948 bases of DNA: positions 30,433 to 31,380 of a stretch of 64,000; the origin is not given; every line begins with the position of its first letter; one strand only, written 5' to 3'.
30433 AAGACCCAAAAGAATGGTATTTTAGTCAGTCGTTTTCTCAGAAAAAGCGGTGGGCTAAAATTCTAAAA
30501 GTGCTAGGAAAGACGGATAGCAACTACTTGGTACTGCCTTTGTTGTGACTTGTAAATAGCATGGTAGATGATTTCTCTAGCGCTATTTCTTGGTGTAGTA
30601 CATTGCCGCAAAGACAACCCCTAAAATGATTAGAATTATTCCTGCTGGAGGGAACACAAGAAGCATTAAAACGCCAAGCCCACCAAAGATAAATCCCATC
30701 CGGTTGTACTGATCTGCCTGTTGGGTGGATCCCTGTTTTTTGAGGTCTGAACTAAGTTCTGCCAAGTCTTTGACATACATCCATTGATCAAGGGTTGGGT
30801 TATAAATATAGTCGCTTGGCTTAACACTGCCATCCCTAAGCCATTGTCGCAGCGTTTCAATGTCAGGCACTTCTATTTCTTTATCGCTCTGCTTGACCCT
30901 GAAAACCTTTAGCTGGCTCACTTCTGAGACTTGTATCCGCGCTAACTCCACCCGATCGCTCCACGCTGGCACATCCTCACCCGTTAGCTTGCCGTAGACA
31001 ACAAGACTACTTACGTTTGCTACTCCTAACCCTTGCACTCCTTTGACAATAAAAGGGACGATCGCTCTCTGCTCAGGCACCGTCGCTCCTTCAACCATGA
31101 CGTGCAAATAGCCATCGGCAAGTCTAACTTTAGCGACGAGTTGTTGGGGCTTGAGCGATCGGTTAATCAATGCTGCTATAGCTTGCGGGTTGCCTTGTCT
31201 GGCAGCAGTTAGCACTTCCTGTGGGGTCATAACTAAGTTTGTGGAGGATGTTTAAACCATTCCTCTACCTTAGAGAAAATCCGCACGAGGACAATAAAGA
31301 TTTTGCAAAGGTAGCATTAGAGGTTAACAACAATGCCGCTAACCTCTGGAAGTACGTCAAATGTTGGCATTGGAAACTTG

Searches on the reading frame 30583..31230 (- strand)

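Call 6: search_protein_families(library=pfam, proteins=[window:30583-31230:-], max_evalue=0.01)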
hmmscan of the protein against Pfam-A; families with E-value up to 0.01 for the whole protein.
window:30583-31230:- (215 aa): 1 family
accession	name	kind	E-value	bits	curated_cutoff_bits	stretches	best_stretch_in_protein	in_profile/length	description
PF14237.11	GYF_2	-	0.00011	22.4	25.8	1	123-159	14-50/50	GYF domain 2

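Call 7: search_protein_families(library=phrogs, proteins=[window:30583-31230:-], max_evalue=0.01)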
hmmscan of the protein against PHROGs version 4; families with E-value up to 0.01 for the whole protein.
window:30583-31230:- (215 aa): 1 family
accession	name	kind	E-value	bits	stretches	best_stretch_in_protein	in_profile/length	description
phrog_4721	-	unknown function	0.002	18.4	1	157-206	82-128/304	-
